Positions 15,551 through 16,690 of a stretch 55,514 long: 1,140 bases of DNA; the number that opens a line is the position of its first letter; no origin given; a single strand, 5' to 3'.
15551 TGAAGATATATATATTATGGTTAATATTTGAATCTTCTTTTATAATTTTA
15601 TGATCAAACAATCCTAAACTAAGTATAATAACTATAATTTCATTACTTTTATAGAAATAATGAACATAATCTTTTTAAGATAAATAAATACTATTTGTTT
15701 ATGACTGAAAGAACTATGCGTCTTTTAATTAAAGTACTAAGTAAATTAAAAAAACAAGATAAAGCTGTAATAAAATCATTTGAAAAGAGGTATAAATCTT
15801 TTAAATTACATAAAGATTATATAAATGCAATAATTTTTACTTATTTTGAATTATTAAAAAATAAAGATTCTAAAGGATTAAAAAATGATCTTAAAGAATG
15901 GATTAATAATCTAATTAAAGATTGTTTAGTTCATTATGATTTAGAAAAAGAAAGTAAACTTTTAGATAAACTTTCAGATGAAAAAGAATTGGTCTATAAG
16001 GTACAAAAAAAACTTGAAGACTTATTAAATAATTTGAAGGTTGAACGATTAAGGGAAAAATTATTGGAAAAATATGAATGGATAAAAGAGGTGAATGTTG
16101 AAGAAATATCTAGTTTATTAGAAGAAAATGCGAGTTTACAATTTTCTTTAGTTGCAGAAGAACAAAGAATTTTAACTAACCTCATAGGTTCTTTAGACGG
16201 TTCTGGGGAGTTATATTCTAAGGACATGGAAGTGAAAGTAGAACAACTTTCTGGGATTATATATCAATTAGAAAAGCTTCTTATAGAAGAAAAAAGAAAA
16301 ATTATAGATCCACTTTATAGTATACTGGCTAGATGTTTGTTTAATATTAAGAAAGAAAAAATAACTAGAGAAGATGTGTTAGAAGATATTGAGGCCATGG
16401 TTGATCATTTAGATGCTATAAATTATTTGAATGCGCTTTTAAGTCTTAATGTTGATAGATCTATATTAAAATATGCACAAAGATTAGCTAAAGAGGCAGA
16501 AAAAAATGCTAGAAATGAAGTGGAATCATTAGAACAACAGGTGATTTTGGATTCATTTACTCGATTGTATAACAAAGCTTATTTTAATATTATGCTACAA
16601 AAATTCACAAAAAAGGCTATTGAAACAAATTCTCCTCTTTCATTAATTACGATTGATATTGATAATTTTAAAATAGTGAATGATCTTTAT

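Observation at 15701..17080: Complete GGDEF diguanylate cyclase (A-site GGEEF plus I-site RxxD) in an archaeal chromosome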

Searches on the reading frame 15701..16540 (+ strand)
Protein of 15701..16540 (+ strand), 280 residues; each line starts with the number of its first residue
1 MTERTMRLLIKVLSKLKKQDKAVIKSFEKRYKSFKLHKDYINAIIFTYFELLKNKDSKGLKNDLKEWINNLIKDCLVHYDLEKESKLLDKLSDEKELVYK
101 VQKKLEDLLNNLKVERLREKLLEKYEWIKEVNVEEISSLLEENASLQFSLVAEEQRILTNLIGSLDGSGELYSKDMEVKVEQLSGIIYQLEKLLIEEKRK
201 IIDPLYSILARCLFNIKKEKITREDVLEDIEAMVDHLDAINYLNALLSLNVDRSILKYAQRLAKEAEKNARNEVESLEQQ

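Call 28: search_protein_representatives(protein=window:15701-16540:+)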
Query: 280 residues. Proteins with E-value up to 0.001 (for the whole library): 1; up to 1e-10: 1; up to 1e-30: 1. The best 1 are listed.
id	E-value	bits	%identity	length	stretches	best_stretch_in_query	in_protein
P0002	2.1e-137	473.0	87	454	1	6-280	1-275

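Call 49: search_protein_families(library=pfam, proteins=[window:15701-16540:+], max_evalue=1)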
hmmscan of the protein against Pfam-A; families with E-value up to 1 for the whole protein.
window:15701-16540:+ (280 aa): 1 family
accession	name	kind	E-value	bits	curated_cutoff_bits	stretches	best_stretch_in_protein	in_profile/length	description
PF08478.15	POTRA_1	-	0.082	13.7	23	1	94-134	16-55/69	POTRA domain, FtsQ-type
